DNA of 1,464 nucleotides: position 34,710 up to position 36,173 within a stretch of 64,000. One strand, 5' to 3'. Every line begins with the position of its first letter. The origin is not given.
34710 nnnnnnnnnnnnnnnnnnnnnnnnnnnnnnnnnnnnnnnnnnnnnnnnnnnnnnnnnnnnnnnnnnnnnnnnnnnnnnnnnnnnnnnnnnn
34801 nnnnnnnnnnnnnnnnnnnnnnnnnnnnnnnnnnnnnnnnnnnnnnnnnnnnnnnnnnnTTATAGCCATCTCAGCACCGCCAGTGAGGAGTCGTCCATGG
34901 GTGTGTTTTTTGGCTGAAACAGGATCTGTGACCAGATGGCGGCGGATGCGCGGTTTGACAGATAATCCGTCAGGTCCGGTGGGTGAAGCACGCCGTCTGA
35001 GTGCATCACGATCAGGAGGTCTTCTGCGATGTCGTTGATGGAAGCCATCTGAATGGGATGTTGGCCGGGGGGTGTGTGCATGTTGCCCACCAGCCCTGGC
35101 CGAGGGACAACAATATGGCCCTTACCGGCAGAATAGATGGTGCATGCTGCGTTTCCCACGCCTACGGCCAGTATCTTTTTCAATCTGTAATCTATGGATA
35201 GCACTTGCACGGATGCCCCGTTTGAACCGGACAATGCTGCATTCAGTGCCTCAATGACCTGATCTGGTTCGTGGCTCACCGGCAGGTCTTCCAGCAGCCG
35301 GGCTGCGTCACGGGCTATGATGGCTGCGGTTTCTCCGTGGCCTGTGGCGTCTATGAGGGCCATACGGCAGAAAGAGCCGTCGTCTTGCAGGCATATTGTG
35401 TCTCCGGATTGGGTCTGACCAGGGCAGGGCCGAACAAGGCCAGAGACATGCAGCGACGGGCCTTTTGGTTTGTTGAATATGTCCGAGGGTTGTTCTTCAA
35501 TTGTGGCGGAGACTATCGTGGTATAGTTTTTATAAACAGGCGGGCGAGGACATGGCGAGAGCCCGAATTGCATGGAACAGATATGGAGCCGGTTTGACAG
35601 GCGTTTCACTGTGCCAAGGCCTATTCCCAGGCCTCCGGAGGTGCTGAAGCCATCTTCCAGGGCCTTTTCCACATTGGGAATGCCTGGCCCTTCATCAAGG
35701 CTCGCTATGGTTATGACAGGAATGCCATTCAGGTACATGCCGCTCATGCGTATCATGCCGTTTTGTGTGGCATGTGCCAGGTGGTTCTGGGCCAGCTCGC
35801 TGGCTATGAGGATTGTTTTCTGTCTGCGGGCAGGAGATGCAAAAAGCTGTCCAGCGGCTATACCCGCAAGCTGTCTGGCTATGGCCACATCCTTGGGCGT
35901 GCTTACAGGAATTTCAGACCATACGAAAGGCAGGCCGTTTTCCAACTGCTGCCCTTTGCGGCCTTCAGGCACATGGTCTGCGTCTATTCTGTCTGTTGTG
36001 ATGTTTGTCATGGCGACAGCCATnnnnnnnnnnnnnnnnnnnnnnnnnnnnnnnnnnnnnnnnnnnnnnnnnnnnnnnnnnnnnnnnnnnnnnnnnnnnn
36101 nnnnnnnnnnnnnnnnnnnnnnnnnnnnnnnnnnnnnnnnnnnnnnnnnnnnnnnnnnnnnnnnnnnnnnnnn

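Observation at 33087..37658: Stressosome-type RsbR-RsbS-RsbT operon with no sigma-factor partner-switch and a non-canonical output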

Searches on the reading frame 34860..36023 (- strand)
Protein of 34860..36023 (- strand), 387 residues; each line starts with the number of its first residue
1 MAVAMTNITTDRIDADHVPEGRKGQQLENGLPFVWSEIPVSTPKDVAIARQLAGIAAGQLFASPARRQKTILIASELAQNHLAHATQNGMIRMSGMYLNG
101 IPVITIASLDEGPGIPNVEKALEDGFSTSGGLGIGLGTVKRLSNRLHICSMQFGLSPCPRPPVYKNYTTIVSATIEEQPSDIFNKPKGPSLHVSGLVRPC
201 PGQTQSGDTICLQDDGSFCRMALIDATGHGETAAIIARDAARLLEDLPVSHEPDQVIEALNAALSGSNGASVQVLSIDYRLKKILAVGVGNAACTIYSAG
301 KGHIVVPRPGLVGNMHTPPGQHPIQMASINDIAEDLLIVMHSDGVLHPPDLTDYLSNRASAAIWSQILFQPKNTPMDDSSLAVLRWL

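Call 3: search_protein_families(library=pfam, proteins=[window:34860-36023:-], max_evalue=0.01)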
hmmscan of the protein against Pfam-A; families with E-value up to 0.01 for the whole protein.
window:34860-36023:- (387 aa): 3 families
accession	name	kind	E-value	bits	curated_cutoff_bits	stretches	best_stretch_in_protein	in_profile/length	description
PF07228.17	SpoIIE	-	2.4e-07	31.3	25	1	220-355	6-143/192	Stage II sporulation protein E (SpoIIE)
PF13581.12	HATPase_c_2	-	7.6e-05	23.2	27.4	1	41-148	3-114/127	Histidine kinase-like ATPase domain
PF02518.31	HATPase_c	-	0.00014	22.7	26.4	1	72-147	8-88/111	Histidine kinase-, DNA gyrase B-, and HSP90-like ATPase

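Call 4: search_protein_families(library=ncbifam, proteins=[window:34860-36023:-], max_evalue=0.01)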
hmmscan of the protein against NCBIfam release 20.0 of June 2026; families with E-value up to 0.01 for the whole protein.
window:34860-36023:- (387 aa): 1 family
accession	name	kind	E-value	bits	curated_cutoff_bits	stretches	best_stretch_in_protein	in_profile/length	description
TIGR01925.2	spIIAB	equivalog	0.00012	22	135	1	43-151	11-123/137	anti-sigma F factor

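Call 11: find_homologous_proteins(query=window:34860-36023:-, max_evalue=0.00001)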
Query window:34860-36023:- (387 aa): 30 proteins with E <= 0.00001 among 8000 candidates.
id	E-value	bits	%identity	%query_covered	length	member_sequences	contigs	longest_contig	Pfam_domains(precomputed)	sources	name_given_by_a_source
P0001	9.6e-253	856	99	100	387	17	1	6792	PF13581.13,PF07228.18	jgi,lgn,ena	-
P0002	1.7e-211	720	82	100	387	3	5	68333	PF07228.18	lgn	-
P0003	1.4e-208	711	82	100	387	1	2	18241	PF13581.13,PF07228.18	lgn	-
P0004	2.5e-201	687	79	100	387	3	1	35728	PF13581.13,PF07228.18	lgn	-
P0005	1.2e-199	681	79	99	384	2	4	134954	PF13581.13,PF07228.18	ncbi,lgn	-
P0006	2.2e-187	641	73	99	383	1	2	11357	PF13581.13,PF07228.18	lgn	-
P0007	4.5e-179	614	77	92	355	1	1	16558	PF07228.18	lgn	-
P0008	1.7e-145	503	60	95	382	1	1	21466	PF07228.18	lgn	-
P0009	1.5e-93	332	48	92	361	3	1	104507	PF13581.13,PF02518.32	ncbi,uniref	ncbi:MAG: ATP-binding protein [Dissulfurimicrobium sp.]|uniref:ATP-binding protein n=1 Tax=Dissulfur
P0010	2.4e-93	332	47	92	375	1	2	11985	PF13581.13,PF02518.32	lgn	-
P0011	1.4e-90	323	46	92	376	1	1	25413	PF13581.13,PF02518.32,PF07228.18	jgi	jgi:anti-sigma regulatory factor (Ser/Thr protein kinase)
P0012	1.7e-90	322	47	92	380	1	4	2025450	PF13581.13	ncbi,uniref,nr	ncbi:MAG: ATP-binding protein [Dissulfurimicrobium sp.]|uniref:ATP-binding protein n=1 Tax=Dissulfur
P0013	1.8e-89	319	45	92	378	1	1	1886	PF13581.13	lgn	-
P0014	6.1e-85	304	44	91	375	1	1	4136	PF13581.13,PF02518.32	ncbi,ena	-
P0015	3.1e-39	153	34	80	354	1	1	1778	PF07228.18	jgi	-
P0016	1.7e-28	118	31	92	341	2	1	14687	PF13581.13,PF07228.18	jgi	jgi:anti-sigma regulatory factor (Ser/Thr protein kinase)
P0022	1.4e-16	79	26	91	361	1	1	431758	PF13581.13,PF02518.32,PF07228.18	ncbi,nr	ncbi:MAG: SpoIIE family protein phosphatase [Trueperaceae bacterium]|nr:SpoIIE family protein phosph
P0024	1.3e-14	73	28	90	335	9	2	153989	PF13581.13,PF02518.32,PF07228.18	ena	-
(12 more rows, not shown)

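Call 12: find_encoding_contigs(protein=P0005, flank=8000, max_places=3)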
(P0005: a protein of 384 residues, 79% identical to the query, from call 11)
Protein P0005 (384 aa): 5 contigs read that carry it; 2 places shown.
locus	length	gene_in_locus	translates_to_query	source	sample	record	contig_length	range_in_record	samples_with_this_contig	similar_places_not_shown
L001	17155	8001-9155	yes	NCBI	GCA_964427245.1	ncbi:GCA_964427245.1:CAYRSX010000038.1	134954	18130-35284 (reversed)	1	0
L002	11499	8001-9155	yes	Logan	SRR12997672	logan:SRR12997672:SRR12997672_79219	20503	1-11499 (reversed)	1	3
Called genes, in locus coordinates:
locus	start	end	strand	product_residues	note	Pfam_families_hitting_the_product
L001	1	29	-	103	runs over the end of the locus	PF13484:Fer4_16 (faint), PF12797:Fer4_2 (faint), PF00037:Fer4 (weak), PF13237:Fer4_10, PF14697:Fer4_21, PF12838:Fer4_7 (weak), PF13187:Fer4_9 (weak), PF00037:Fer4 (weak), +1 more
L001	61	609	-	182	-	PF01558:POR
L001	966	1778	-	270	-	PF00359:PTS_EIIA_2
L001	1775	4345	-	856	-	PF00690:Cation_ATPase_N, PF00122:E1-E2_ATPase, PF00702:Hydrolase, PF13246:Cation_ATPase, PF00689:Cation_ATPase_C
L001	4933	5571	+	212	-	PF00072:Response_reg, PF09851:SHOCT (weak)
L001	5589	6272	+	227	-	-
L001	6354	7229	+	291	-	PF00989:PAS, PF08448:PAS_4, PF13426:PAS_9, PF01740:STAS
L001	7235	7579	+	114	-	PF01740:STAS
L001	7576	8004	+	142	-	PF13581:HATPase_c_2, PF02518:HATPase_c (weak)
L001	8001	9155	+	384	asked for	PF13581:HATPase_c_2 (weak), PF07228:SpoIIE (weak)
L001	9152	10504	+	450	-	PF02518:HATPase_c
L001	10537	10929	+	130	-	PF09350:DJC28_CD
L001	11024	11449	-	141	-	PF02663:FmdE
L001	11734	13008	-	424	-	PF03952:Enolase_N, PF00113:Enolase_C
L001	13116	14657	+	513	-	PF00224:PK, PF02887:PK_C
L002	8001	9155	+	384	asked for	PF13581:HATPase_c_2 (weak), PF07228:SpoIIE (weak)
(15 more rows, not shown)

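Call 13: find_encoding_contigs(protein=P0012, flank=8000, max_places=2)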
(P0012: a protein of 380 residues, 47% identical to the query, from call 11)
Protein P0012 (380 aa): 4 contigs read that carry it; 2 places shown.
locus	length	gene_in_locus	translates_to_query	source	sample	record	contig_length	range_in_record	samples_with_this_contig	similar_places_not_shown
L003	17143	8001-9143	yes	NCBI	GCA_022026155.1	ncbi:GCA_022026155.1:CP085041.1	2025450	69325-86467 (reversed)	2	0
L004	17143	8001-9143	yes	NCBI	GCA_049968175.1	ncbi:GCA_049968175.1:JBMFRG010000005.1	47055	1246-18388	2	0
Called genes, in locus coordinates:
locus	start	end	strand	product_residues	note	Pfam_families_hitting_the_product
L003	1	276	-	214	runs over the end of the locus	PF02163:Peptidase_M50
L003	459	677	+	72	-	PF01402:RHH_1 (weak)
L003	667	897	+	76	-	PF05016:ParE_toxin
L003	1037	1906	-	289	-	-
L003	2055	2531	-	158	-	-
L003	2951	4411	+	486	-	PF00072:Response_reg, PF00158:Sigma54_activat, PF14532:Sigma54_activ_2, PF00004:AAA (weak), PF07728:AAA_5 (weak), PF25601:AAA_lid_14, PF02954:HTH_8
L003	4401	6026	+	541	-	PF25323:6TM_PilS, PF00989:PAS, PF08448:PAS_4, PF13188:PAS_8 (faint), PF13426:PAS_9, PF00512:HisKA, PF02518:HATPase_c, PF14501:HATPase_c_5 (weak)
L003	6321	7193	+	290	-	PF00989:PAS (weak), PF08448:PAS_4, PF13426:PAS_9, PF01740:STAS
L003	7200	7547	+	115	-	PF01740:STAS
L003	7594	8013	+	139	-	PF13581:HATPase_c_2, PF02518:HATPase_c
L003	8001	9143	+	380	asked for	PF13581:HATPase_c_2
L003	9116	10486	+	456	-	PF02518:HATPase_c, PF13581:HATPase_c_2 (weak)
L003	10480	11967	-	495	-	PF05681:Fumerase, PF05683:Fumerase_C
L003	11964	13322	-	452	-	PF08543:Phos_pyr_kin, PF10120:ThiN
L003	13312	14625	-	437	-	PF01964:ThiC_Rad_SAM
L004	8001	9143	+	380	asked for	PF13581:HATPase_c_2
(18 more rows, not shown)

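Call 14: find_encoding_contigs(protein=P0022, flank=7000, max_places=1)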
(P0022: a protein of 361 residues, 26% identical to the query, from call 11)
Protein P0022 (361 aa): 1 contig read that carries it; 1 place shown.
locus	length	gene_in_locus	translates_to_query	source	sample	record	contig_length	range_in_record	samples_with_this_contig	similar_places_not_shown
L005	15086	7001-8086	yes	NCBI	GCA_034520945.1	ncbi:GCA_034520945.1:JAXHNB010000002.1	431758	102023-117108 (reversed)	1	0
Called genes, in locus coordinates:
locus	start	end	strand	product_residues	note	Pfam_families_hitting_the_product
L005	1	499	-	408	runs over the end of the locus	PF12679:ABC2_membrane_2, PF12698:ABC2_membrane_3, PF01061:ABC2_membrane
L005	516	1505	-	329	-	PF00005:ABC_tran, PF13304:AAA_21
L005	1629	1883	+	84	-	-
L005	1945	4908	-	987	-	PF07719:TPR_2 (faint), PF13374:TPR_10 (faint), PF00931:NB-ARC (weak), PF13191:AAA_16 (weak), PF13401:AAA_22, PF00515:TPR_1 (faint), PF17874:TPR_MalT, PF13424:TPR_12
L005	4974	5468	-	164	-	PF04024:PspC, PF18917:LiaI-LiaF-like_TM1 (weak)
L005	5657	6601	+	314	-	PF11563:Protoglobin, PF01740:STAS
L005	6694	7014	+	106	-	PF01740:STAS (weak)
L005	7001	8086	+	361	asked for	PF13581:HATPase_c_2, PF02518:HATPase_c, PF07228:SpoIIE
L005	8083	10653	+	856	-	PF00512:HisKA, PF02518:HATPase_c, PF00072:Response_reg, PF01627:Hpt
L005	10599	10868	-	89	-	-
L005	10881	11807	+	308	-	PF03069:FmdA_AmdA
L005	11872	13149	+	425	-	PF00202:Aminotran_3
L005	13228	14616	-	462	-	PF00127:Copper-bind (faint), PF07731:Cu-oxidase_2 (faint), PF13473:Cupredoxin_1 (faint), PF07732:Cu-oxidase_3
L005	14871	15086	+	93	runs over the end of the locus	PF14079:DUF4260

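Call 15: find_encoding_contigs(protein=P0024, flank=7000, max_places=1)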
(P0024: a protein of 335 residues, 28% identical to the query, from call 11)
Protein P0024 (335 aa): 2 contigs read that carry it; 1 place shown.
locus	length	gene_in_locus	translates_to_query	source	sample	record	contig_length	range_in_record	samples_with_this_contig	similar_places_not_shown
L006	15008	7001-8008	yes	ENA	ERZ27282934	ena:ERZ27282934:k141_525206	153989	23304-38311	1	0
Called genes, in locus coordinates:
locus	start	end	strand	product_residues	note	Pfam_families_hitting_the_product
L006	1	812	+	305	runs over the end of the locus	PF00126:HTH_1, PF25213:HVO_A0261_N (weak), PF03466:LysR_substrate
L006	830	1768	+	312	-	PF24827:AstE_AspA_cat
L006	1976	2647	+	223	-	PF02798:GST_N, PF13417:GST_N_3, PF13409:GST_N_2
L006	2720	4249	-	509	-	PF01970:TctA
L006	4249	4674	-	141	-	PF07331:TctB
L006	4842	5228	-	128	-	PF00072:Response_reg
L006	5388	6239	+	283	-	PF14361:RsbRD_N, PF01740:STAS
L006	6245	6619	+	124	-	PF01740:STAS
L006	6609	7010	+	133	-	PF02518:HATPase_c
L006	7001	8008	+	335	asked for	PF13581:HATPase_c_2, PF02518:HATPase_c, PF07228:SpoIIE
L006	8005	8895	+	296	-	PF00512:HisKA, PF02518:HATPase_c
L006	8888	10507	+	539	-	PF00072:Response_reg, PF00512:HisKA, PF02518:HATPase_c, PF00072:Response_reg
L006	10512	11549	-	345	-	PF00356:LacI, PF00532:Peripla_BP_1, PF13407:Peripla_BP_4, PF13377:Peripla_BP_3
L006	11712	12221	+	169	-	PF13671:AAA_33, PF01202:SKI (weak)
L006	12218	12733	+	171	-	PF04290:DctQ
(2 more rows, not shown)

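Call 16: find_encoding_contigs(protein=P0016, flank=7000, max_places=1)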
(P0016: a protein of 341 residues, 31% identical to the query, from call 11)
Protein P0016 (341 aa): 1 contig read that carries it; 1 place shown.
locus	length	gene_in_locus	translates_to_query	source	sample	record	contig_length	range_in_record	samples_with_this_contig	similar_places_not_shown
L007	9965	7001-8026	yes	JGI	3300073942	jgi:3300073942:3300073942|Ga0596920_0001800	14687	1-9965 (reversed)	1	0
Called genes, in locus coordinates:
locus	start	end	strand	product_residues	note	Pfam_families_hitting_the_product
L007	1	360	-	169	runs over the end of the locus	-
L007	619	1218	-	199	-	-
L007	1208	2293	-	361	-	PF00561:Abhydrolase_1, PF12146:Hydrolase_4, PF12697:Abhydrolase_6, PF07859:Abhydrolase_3 (faint)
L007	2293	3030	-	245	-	PF01904:DUF72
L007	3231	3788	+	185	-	PF13430:DUF4112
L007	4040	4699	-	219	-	PF12900:Pyridox_ox_2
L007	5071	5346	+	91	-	-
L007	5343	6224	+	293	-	PF14361:RsbRD_N, PF01740:STAS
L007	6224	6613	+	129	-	PF01740:STAS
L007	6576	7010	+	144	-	PF13581:HATPase_c_2, PF02518:HATPase_c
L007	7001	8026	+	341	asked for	PF13581:HATPase_c_2, PF07228:SpoIIE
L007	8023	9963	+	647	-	?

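Call 20: find_encoding_contigs(protein=P0008, flank=8000, max_places=1)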
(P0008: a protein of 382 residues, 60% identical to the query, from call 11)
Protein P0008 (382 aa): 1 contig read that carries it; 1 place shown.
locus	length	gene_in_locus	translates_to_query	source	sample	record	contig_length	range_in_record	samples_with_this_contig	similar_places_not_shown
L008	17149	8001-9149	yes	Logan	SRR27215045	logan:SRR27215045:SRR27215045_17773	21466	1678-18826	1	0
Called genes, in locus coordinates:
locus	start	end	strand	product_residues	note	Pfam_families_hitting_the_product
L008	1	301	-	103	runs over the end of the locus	PF12797:Fer4_2 (faint), PF00037:Fer4 (weak), PF12837:Fer4_6 (faint), PF13237:Fer4_10, PF14697:Fer4_21, PF12838:Fer4_7 (weak), PF13187:Fer4_9 (weak), PF00037:Fer4 (weak)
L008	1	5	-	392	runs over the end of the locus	PF02780:Transketolase_C (faint), PF01855:POR_N, PF17147:PFOR_II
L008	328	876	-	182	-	PF01558:POR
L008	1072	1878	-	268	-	PF00359:PTS_EIIA_2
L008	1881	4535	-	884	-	PF00690:Cation_ATPase_N, PF00122:E1-E2_ATPase, PF00702:Hydrolase, PF13246:Cation_ATPase, PF00689:Cation_ATPase_C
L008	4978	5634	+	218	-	PF00072:Response_reg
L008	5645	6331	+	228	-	-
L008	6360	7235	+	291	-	PF00989:PAS (weak), PF08448:PAS_4, PF13426:PAS_9, PF01740:STAS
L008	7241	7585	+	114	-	PF01740:STAS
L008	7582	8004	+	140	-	PF13581:HATPase_c_2, PF02518:HATPase_c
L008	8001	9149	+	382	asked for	PF07228:SpoIIE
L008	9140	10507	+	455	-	PF02518:HATPase_c, PF13581:HATPase_c_2 (weak)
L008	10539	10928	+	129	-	PF09350:DJC28_CD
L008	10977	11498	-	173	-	PF02663:FmdE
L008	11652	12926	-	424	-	PF03952:Enolase_N, PF00113:Enolase_C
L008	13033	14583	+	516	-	PF00224:PK, PF02887:PK_C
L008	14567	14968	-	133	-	PF07238:PilZ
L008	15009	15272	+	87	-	PF16256:DUF4911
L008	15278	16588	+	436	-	PF00919:UPF0004, PF04055:Radical_SAM, PF01938:TRAM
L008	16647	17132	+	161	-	PF02577:BFN_dom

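Call 21: find_encoding_contigs(protein=P0011, flank=8000, max_places=1)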
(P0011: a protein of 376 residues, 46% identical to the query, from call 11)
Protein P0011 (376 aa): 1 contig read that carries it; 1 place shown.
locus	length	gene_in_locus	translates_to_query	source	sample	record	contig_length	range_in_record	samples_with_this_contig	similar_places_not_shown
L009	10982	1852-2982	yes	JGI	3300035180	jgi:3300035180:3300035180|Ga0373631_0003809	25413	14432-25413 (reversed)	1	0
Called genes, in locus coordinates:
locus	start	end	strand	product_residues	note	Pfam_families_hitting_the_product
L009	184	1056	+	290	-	PF00989:PAS (weak), PF08448:PAS_4, PF13426:PAS_9, PF01740:STAS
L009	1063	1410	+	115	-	PF01740:STAS (weak)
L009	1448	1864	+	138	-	PF13581:HATPase_c_2, PF02518:HATPase_c (weak)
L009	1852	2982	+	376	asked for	PF13581:HATPase_c_2, PF02518:HATPase_c (weak), PF07228:SpoIIE (faint)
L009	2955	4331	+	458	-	PF02518:HATPase_c, PF13581:HATPase_c_2 (weak)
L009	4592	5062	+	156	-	PF01613:Flavin_Reduct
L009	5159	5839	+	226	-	PF13428:TPR_14 (faint), PF09976:TPR_21, PF13432:TPR_16 (faint), PF14559:TPR_19 (faint), PF13174:TPR_6 (faint), PF13424:TPR_12 (faint), PF00515:TPR_1 (faint), PF07719:TPR_2 (faint)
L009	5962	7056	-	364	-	PF01817:CM_2, PF00800:PDT, PF01842:ACT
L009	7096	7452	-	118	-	PF00376:MerR (weak), PF13411:MerR_1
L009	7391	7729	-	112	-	PF00216:Bac_DNA_binding, PF18291:HU-HIG (weak)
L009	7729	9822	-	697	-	PF03483:B3_4, PF03484:B5, PF17759:tRNA_synthFbeta, PF03147:FDX-ACB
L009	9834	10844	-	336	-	PF02912:Phe_tRNA-synt_N, PF01409:tRNA-synt_2d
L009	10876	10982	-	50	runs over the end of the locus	-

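Call 22: find_encoding_contigs(protein=P0009, flank=8000, max_places=1)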
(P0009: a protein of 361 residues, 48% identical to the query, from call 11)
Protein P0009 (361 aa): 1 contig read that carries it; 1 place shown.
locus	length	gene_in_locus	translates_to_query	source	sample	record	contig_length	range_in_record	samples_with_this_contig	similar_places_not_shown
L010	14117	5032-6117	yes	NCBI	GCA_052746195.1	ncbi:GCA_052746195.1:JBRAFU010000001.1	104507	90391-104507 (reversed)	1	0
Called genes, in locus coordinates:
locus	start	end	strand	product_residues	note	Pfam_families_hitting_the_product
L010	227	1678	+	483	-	PF00072:Response_reg, PF00158:Sigma54_activat, PF14532:Sigma54_activ_2, PF07724:AAA_2 (weak), PF00004:AAA (weak), PF07728:AAA_5, PF25601:AAA_lid_14, PF02954:HTH_8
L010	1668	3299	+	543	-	PF25323:6TM_PilS, PF00989:PAS (weak), PF08448:PAS_4, PF13426:PAS_9, PF00512:HisKA, PF02518:HATPase_c, PF14501:HATPase_c_5 (weak)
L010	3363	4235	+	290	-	PF00989:PAS, PF08448:PAS_4, PF13426:PAS_9, PF01740:STAS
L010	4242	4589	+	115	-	PF01740:STAS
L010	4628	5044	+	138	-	PF13581:HATPase_c_2, PF02518:HATPase_c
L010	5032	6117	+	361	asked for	PF13581:HATPase_c_2, PF02518:HATPase_c (weak)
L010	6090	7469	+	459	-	PF02518:HATPase_c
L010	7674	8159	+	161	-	PF01613:Flavin_Reduct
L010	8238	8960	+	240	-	PF13428:TPR_14 (faint), PF09976:TPR_21 (weak), PF13432:TPR_16 (faint), PF14559:TPR_19 (faint), PF00515:TPR_1 (faint), PF07719:TPR_2 (faint), PF13174:TPR_6 (weak)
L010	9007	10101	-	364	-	PF01817:CM_2, PF00800:PDT, PF01842:ACT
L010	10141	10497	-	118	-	PF00376:MerR (weak), PF13411:MerR_1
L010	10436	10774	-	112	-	PF00216:Bac_DNA_binding, PF18291:HU-HIG (weak)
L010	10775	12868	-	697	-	PF03483:B3_4, PF03484:B5, PF17759:tRNA_synthFbeta, PF03147:FDX-ACB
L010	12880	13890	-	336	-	PF02912:Phe_tRNA-synt_N, PF01409:tRNA-synt_2d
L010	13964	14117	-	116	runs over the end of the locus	PF00453:Ribosomal_L20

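Call 62: search_solved_structures(query=A4, max_evalue=0.01)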
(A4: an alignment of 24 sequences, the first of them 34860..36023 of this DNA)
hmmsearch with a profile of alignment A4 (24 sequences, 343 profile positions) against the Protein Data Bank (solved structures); distinct sequences matched with E-value up to 0.01: 15.
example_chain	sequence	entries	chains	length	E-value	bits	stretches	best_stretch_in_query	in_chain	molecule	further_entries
3zt9_A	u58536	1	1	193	1.1e-32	116.6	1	149-339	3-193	Stage II sporulation protein E (SpoIIE)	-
3w40_A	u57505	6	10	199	2.3e-25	92.5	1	155-335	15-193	Phosphoserine phosphatase RsbX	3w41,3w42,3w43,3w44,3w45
3ke6_A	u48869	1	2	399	1.8e-10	43.5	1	155-317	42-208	Protein Rv1364c/MT1410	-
1l0o_A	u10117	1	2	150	3.4e-10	42.6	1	23-134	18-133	Anti-sigma F factor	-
1th8_A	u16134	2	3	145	3.4e-10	42.6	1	23-134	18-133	Anti-sigma F factor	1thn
1til_A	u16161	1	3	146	3.6e-10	42.5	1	23-134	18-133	Anti-sigma F factor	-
1tid_A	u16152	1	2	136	4.1e-10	42.3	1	23-134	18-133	Anti-sigma F factor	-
5mqh_A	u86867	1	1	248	8.6e-10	41.3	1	146-341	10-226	Serine phosphatase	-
5ucg_A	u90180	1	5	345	2.9e-09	39.5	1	145-341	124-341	Stage II sporulation protein E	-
3t91_A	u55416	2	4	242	3.3e-09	39.4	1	150-341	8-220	Stage II sporulation protein E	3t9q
3pu9_A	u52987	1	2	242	4.3e-08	35.7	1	149-303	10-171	Protein serine/threonine phosphatase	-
6m36_A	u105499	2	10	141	1.1e-05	27.7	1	17-129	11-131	Serine-protein kinase RsbW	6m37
6ae9_A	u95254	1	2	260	0.00054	22.2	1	196-301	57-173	Probable protein phosphatase 2C 1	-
6k4e_A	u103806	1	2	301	0.0032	19.7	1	163-299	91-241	Putative serine phosphatase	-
3rnr_A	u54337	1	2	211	0.0067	18.6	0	173-262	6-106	Stage II sporulation E family protein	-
